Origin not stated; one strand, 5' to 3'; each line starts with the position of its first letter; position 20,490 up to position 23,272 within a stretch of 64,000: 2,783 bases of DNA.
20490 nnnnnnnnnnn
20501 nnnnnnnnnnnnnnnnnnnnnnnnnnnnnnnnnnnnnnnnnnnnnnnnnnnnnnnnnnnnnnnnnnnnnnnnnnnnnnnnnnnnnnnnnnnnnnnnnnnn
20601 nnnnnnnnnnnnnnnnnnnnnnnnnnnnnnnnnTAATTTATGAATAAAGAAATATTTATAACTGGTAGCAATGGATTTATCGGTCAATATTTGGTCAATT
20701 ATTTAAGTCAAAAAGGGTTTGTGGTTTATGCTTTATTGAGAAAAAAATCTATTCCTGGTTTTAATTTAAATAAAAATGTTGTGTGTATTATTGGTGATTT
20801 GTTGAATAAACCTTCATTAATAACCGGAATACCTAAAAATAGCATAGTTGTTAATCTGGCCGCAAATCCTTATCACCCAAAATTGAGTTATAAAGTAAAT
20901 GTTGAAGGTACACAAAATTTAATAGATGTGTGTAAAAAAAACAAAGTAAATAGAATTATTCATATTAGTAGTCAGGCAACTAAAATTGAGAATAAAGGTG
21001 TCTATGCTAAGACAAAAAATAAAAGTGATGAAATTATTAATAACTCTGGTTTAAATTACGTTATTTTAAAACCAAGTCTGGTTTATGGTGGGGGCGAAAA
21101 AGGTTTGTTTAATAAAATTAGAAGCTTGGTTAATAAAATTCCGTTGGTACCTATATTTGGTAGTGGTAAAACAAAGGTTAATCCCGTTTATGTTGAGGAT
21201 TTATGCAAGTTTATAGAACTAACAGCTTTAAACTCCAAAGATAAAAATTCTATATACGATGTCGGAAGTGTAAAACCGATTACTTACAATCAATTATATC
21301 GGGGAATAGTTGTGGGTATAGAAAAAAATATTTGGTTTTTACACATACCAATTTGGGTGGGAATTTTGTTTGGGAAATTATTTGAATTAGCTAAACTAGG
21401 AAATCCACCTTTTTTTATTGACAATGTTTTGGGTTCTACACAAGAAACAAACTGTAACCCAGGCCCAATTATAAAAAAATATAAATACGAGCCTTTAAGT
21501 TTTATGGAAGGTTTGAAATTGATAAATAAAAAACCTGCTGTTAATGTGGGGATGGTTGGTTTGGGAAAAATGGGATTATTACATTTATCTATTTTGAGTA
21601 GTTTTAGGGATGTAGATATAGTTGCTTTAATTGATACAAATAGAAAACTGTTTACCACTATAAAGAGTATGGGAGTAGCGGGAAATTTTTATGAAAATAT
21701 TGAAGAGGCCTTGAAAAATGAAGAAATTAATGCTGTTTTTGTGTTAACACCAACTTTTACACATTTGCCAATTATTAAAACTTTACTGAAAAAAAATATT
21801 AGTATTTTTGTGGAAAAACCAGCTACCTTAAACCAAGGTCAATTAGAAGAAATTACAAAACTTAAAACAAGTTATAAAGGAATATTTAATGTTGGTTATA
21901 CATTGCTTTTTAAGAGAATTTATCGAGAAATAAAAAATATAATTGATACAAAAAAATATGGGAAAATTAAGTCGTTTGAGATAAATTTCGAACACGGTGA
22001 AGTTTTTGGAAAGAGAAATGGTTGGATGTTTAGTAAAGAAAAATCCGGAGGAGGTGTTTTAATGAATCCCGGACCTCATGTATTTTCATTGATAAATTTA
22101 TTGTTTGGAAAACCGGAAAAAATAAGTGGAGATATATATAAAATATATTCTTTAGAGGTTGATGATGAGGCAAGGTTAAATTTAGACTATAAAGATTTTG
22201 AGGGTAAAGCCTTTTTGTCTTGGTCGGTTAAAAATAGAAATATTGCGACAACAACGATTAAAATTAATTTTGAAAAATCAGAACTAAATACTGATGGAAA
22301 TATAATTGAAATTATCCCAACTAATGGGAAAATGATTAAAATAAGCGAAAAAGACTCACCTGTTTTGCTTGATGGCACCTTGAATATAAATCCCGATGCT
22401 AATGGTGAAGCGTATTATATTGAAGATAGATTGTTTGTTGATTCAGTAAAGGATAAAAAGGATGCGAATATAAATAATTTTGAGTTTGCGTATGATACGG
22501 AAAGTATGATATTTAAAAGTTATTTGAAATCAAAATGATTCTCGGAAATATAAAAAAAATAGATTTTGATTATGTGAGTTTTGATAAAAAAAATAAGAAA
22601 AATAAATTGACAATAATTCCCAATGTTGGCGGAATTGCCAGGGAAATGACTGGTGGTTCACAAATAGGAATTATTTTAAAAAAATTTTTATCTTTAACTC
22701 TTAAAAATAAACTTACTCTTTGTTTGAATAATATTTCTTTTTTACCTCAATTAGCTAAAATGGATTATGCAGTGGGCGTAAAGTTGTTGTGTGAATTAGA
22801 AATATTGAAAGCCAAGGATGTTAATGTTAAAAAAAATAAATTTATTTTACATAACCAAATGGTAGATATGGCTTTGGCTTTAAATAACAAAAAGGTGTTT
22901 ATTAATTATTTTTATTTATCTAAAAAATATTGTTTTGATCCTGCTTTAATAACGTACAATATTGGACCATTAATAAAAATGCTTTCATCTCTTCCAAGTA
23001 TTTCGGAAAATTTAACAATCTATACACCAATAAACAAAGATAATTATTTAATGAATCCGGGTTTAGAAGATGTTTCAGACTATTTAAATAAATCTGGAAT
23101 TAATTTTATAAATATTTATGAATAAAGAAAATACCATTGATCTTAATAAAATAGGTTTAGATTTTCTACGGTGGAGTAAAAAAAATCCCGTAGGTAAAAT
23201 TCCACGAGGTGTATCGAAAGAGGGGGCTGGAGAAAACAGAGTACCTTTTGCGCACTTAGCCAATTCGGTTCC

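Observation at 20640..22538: Single polypeptide fusing an SDR-type NAD-epimerase/dehydratase to a Gfo/Idh/MocA oxidoreductase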

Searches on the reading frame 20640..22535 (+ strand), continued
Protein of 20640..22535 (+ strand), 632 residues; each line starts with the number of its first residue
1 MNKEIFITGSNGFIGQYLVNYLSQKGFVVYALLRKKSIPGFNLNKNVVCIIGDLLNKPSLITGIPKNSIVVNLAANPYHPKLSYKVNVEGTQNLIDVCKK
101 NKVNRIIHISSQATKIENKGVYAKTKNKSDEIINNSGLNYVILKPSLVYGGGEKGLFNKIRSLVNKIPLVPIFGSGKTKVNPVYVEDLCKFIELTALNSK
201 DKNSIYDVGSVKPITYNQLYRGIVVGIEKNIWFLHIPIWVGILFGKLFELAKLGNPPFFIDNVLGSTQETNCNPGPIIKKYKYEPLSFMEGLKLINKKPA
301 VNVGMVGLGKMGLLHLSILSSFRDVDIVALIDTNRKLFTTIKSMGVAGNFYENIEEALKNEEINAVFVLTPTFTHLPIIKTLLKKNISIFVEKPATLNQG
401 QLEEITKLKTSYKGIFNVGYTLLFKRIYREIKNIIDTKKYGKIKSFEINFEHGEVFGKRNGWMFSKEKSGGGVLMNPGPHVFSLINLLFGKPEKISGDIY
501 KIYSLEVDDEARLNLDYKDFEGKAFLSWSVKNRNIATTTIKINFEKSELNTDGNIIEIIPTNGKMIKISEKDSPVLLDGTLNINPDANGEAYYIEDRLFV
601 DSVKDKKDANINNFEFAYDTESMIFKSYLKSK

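Call 63: find_encoding_contigs(protein=P0378, flank=7000, max_places=1)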
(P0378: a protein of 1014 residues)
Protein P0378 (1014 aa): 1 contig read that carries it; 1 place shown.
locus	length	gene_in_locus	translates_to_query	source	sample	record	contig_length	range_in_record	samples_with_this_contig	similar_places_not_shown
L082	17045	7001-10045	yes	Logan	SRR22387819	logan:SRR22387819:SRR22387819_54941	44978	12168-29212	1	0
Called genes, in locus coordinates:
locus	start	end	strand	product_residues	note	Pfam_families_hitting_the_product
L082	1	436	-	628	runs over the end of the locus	PF13522:GATase_6, PF13537:GATase_7, PF00733:Asn_synthase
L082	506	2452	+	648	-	PF00155:Aminotran_1_2 (weak), PF01041:DegT_DnrJ_EryC1, PF13641:Glyco_tranf_2_3, PF00535:Glycos_transf_2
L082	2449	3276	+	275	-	PF00551:Formyl_trans_N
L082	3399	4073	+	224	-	PF13489:Methyltransf_23 (weak), PF08241:Methyltransf_11, PF13649:Methyltransf_25 (weak), PF08242:Methyltransf_12 (faint)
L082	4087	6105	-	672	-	-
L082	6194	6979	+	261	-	PF08003:Methyltransf_9, PF13489:Methyltransf_23, PF02353:CMAS (faint), PF05401:NodS (weak), PF08241:Methyltransf_11, PF08242:Methyltransf_12, PF13649:Methyltransf_25, PF13847:Methyltransf_31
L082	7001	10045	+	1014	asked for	PF01073:3Beta_HSD, PF01370:Epimerase, PF02719:Polysacc_synt_2, PF04321:RmlD_sub_bind, PF05368:NmrA, PF07993:NAD_binding_4 (weak), PF13460:NAD_binding_10, PF16363:GDP_Man_Dehyd, +1 more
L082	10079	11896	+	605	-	PF12481:DUF3700 (weak), PF13522:GATase_6, PF13537:GATase_7, PF00733:Asn_synthase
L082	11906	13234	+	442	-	PF01943:Polysacc_synt, PF13440:Polysacc_synt_3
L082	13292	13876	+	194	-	PF13489:Methyltransf_23, PF08241:Methyltransf_11, PF08242:Methyltransf_12 (weak), PF13649:Methyltransf_25 (weak), PF13847:Methyltransf_31 (weak)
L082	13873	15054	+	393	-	PF13439:Glyco_transf_4, PF13477:Glyco_trans_4_2 (weak), PF13579:Glyco_trans_4_4, PF00534:Glycos_transf_1, PF13692:Glyco_trans_1_4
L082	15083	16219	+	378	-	PF13439:Glyco_transf_4, PF13579:Glyco_trans_4_4, PF00534:Glycos_transf_1, PF13692:Glyco_trans_1_4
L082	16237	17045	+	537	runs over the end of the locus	PF02366:PMT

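Call 64: find_encoding_contigs(protein=P0304, flank=7000, max_places=1)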
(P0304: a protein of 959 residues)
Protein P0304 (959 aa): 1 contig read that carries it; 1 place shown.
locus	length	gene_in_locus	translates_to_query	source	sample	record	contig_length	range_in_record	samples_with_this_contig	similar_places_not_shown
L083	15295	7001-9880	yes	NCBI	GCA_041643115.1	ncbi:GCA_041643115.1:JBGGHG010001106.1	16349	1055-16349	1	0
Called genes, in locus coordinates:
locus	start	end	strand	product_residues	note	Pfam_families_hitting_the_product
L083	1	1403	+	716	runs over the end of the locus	PF10131:PTPS_related (weak), PF09586:YfhO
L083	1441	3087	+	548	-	PF02366:PMT, PF13231:PMT_2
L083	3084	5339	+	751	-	PF09586:YfhO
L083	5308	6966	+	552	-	PF13489:Methyltransf_23, PF00535:Glycos_transf_2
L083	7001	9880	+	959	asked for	PF01073:3Beta_HSD, PF01370:Epimerase, PF04321:RmlD_sub_bind, PF13460:NAD_binding_10, PF07993:NAD_binding_4 (weak), PF02719:Polysacc_synt_2 (weak), PF01408:GFO_IDH_MocA, PF22725:GFO_IDH_MocA_C3, +1 more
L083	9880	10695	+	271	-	PF08241:Methyltransf_11, PF13649:Methyltransf_25 (weak), PF13847:Methyltransf_31 (weak)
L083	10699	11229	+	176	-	PF00535:Glycos_transf_2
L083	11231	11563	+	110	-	PF03706:LPG_synthase_TM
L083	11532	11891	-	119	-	-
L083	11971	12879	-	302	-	PF02779:Transket_pyr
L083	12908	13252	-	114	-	-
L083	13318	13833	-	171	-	-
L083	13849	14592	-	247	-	PF00535:Glycos_transf_2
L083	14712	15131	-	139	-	-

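Call 67: list_cluster_members(proteins=[P0304, P0322, P0117, P0114, P0111, P0305, P0316])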
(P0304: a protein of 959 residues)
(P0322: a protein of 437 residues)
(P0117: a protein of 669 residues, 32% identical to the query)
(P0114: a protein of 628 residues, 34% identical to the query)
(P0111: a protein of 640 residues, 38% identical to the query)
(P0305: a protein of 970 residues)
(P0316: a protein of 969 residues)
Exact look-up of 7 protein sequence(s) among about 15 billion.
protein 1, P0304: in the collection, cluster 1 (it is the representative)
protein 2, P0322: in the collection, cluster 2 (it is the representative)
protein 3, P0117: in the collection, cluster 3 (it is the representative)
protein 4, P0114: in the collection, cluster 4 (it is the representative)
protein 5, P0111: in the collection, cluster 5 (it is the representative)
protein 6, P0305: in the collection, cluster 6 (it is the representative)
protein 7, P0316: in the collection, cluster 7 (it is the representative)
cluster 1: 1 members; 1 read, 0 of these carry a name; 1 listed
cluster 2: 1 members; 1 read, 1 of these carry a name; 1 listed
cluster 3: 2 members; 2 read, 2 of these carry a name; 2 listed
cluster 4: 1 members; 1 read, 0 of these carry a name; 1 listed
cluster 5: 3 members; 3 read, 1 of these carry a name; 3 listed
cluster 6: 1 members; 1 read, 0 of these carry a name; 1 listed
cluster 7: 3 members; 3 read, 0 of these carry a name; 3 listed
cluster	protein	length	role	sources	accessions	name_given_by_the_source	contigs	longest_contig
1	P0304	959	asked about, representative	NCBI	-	-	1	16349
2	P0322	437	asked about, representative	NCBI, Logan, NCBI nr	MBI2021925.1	NAD-dependent epimerase/dehydratase family protein [Candidatus Daviesbacteria bacterium]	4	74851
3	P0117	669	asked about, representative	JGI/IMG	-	predicted dehydrogenase/nucleoside-diphosphate-sugar epimerase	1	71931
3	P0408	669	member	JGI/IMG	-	predicted dehydrogenase/nucleoside-diphosphate-sugar epimerase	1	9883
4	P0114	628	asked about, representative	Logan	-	-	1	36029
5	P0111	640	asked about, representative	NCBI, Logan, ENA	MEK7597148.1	MAG: Gfo/Idh/MocA family oxidoreductase [Patescibacteria group bacterium]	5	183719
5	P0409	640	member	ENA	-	-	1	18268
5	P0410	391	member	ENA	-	-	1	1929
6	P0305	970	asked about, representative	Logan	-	-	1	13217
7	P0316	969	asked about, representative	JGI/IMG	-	-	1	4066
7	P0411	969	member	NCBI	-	-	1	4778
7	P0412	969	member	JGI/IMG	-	-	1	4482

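Call 74: find_encoding_contigs(protein=P0294, flank=6000, max_places=2)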
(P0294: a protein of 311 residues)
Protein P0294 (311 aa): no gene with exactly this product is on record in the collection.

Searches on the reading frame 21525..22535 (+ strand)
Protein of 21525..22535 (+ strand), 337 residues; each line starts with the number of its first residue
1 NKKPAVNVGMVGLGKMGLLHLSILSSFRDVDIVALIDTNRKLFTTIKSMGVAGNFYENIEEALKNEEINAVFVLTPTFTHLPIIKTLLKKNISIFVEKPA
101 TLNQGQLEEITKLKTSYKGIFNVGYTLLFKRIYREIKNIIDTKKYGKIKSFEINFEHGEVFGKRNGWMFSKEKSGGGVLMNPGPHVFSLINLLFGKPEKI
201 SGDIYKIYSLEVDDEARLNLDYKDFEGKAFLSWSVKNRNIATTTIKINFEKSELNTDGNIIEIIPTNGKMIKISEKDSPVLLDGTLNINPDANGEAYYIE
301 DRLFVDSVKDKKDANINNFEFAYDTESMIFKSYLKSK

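Call 11: search_solved_structures(query=window:21525-22535:+, max_evalue=0.001, show_alignments=3)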
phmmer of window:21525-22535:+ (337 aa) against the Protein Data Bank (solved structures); distinct sequences matched with E-value up to 0.001: 67 (the best 60 are shown).
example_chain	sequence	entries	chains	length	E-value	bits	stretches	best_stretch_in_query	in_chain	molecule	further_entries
3cea_A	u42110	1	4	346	7.3e-15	58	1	6-196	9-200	Myo-inositol 2-dehydrogenase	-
6nor_A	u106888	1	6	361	7.6e-15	57.9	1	6-234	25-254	Putative NAD dependent dehydrogenase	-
4mkx_A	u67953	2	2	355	1.6e-14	56.9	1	5-318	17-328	Inositol dehydrogenase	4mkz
4n54_A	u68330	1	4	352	1.7e-14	56.8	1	5-318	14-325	Inositol dehydrogenase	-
3e82_A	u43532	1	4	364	1.1e-13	54.1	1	5-223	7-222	Putative oxidoreductase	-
9m37_A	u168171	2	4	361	3.9e-13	52.3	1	7-222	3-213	P581a DgpA2 and isoorientin complex structure | Gfo/Idh/MocA family protein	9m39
3fhl_A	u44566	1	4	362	8.9e-12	47.8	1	7-206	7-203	Putative oxidoreductase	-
3ezy_A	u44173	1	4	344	3e-11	46.1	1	6-151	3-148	Dehydrogenase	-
3fd8_A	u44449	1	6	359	1.6e-10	43.8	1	6-217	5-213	Oxidoreductase, Gfo/Idh/MocA family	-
3i23_A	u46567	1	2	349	1.7e-10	43.6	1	6-217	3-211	Oxidoreductase, Gfo/Idh/MocA family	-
4hkt_A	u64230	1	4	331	2.5e-10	43.1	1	6-156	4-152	Inositol 2-dehydrogenase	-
3e18_A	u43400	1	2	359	1.2e-09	40.8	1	9-214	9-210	oxidoreductase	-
3db2_A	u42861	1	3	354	1.3e-09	40.7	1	6-213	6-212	putative NADPH-dependent oxidoreductase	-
8qc2_A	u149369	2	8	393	1.7e-09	40.3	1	6-200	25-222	Gfo/Idh/MocA family oxidoreductase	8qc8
8tdi_L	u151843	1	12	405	1.9e-09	40.2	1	54-203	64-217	P2B11 Glucuronide-3-dehydrogenase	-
3o9z_A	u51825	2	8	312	0.0001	24.6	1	64-197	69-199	Lipopolysaccharide biosynthesis protein wbpB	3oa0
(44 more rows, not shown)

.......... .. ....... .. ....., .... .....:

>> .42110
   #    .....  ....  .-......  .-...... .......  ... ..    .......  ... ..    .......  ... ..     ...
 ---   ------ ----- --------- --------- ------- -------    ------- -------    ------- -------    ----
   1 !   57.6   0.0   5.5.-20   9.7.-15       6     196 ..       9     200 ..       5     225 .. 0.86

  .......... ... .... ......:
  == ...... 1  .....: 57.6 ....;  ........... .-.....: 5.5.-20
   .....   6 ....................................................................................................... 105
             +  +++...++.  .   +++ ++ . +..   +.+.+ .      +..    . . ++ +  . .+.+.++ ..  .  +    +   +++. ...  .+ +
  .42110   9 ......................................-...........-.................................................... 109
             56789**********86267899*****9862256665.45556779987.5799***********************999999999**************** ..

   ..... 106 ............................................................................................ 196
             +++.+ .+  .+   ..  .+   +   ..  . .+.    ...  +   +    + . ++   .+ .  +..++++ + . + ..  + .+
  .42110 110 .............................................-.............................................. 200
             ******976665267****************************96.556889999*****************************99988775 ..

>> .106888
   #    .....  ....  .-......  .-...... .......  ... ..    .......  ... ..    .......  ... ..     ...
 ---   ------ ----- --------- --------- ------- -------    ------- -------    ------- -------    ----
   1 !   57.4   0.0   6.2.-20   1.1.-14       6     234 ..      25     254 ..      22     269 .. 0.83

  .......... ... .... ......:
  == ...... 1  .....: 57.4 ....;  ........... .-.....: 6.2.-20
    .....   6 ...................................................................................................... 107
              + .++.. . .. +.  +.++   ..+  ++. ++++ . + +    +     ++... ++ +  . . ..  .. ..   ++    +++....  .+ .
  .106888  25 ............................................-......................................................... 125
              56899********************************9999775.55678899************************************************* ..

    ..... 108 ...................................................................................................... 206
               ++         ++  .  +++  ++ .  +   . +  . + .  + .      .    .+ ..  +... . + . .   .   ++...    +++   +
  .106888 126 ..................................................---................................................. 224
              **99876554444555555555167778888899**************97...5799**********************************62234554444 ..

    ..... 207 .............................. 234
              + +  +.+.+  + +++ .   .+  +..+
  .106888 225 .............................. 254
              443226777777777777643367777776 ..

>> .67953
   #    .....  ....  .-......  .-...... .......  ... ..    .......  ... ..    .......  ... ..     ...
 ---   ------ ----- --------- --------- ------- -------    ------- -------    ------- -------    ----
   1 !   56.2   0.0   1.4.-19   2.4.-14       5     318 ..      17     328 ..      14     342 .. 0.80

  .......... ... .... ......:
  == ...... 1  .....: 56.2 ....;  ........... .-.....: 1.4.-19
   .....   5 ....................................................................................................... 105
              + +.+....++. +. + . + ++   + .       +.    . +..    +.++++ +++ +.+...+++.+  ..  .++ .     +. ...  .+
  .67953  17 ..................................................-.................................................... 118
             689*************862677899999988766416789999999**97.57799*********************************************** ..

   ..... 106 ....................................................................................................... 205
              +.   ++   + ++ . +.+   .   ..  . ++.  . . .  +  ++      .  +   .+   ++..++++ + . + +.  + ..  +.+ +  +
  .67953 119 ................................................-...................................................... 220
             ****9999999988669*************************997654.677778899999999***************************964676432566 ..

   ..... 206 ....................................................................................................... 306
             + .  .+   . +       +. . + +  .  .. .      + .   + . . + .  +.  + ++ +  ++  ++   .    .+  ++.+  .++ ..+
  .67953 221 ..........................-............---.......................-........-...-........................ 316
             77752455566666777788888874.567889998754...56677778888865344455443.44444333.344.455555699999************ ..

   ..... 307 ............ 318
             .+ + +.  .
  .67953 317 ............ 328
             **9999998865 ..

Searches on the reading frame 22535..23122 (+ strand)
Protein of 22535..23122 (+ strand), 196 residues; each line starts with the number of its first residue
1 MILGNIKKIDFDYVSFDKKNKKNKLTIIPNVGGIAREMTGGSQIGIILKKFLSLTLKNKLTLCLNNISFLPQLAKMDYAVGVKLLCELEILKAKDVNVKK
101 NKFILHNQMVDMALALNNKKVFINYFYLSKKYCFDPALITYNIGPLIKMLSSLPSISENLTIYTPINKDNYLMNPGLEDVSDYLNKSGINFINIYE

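Call 6: search_protein_families(library=pfam, proteins=[window:22535-23122:+], max_evalue=0.001)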
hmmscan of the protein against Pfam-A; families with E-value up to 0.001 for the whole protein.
window:22535-23122:+ (196 aa): 0 families

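Call 22: search_protein_families(library=pfam, proteins=[window:22535-23122:+], max_evalue=1)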
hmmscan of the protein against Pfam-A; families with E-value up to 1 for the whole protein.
window:22535-23122:+ (196 aa): 1 family
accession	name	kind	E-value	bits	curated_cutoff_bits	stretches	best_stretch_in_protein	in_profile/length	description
PF22363.1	MrkH_YcgR_like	-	0.098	13.6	27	1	55-114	20-73/97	MrkH-like, YcgR-like domain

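Call 23: search_protein_families(library=ncbifam, proteins=[window:22535-23122:+], max_evalue=0.01)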
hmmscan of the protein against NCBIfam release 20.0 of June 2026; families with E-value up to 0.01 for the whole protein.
window:22535-23122:+ (196 aa): 0 families

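Call 24: find_homologous_proteins(query=window:22535-23122:+, max_evalue=0.001)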
Query window:22535-23122:+ (196 aa): 43 proteins with E <= 0.001 among 509 candidates.
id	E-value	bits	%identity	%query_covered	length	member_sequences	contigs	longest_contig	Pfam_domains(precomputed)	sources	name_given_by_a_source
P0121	3.6e-120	417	100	100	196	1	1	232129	-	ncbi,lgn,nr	ncbi:MAG: hypothetical protein Q8P53_01545 [Candidatus Shapirobacteria bacterium]|nr:hypothetical pr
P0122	4.3e-107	374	89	100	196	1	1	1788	-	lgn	-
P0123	1.7e-106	372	89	99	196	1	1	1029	-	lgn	-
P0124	4.3e-54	201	59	97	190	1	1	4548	-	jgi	jgi:hypothetical protein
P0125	1.4e-53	200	58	90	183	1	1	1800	-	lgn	-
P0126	1.1e-50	190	54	100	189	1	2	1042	-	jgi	-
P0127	1.2e-50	190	58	86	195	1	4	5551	-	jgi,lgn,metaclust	metaclust:\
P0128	1.6e-48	183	52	100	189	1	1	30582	-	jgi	jgi:hypothetical protein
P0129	5.7e-47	178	56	82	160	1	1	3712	-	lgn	-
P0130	5.7e-47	178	56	90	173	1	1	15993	-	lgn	-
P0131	7.9e-47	178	57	90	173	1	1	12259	-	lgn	-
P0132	1.3e-46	177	54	90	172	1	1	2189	-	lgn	-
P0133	1.4e-46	177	64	70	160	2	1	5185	-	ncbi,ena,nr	ncbi:hypothetical protein KJ909_02270 [Patescibacteria group bacterium]|nr:hypothetical protein [Pat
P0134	2.0e-46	176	55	90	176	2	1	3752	-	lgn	-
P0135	2.4e-46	176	50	94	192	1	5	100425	-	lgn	-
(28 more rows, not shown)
